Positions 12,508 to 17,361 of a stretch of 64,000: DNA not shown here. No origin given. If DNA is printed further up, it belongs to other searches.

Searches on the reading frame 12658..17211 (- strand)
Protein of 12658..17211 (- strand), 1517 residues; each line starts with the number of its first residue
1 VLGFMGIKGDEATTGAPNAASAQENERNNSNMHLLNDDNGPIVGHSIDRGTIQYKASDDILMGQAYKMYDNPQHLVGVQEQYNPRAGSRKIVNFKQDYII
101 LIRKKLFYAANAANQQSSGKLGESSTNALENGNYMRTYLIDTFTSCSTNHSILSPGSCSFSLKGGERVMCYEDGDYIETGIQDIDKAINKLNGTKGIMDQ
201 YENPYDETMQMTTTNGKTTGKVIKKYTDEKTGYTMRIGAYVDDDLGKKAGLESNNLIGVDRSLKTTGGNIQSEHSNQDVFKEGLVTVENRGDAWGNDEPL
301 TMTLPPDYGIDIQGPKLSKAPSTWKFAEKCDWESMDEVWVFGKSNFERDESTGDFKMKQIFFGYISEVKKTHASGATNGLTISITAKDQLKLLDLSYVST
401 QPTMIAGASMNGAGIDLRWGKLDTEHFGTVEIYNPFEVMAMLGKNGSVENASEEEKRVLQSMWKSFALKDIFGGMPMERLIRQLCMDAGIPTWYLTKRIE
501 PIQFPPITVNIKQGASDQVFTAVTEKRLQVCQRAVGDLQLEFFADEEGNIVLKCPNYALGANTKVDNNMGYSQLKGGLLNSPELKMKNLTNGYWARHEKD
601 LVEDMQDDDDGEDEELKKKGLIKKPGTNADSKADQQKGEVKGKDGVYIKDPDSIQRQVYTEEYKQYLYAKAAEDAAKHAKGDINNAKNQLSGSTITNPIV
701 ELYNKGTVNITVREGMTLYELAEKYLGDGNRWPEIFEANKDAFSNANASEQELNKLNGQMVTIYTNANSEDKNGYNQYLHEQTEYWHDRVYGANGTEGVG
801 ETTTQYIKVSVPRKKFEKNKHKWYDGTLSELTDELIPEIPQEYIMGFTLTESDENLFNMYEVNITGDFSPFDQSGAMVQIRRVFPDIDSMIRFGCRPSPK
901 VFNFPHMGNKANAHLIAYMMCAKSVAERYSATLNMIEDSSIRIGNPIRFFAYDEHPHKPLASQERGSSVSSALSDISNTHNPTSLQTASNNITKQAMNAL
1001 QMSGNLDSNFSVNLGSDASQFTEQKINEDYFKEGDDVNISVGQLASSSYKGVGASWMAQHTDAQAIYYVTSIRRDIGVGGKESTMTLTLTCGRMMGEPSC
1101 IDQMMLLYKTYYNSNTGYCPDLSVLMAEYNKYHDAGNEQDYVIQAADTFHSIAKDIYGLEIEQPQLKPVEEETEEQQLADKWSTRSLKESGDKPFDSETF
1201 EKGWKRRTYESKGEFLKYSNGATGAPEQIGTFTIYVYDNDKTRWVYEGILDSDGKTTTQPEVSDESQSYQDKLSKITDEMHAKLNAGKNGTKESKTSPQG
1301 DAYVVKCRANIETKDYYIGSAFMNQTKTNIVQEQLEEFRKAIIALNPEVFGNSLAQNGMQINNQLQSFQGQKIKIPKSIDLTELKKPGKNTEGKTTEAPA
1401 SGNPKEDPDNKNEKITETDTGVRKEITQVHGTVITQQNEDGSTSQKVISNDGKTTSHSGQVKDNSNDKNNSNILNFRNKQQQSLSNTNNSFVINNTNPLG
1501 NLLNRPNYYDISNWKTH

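Call 11: search_protein_families(library=phrogs, proteins=[window:12658-17211:-], max_evalue=0.001)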
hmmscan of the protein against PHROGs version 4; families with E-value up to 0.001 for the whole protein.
window:12658-17211:- (1517 aa): 4 families
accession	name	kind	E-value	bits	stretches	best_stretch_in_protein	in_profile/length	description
phrog_14367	-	unknown function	1.6e-89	301.9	4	322-571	253-479/869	-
phrog_8272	-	tail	1.7e-08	35.7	1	682-748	15-78/93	tail protein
phrog_380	-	lysis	1.4e-07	31.8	1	701-768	177-239/309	endolysin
phrog_21966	-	unknown function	0.0002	22.4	1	646-745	36-132/146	-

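Call 45: search_protein_families(library=pfam, proteins=[window:12658-17211:-], max_evalue=0.1)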
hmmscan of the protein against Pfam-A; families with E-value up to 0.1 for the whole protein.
window:12658-17211:- (1517 aa): 0 families
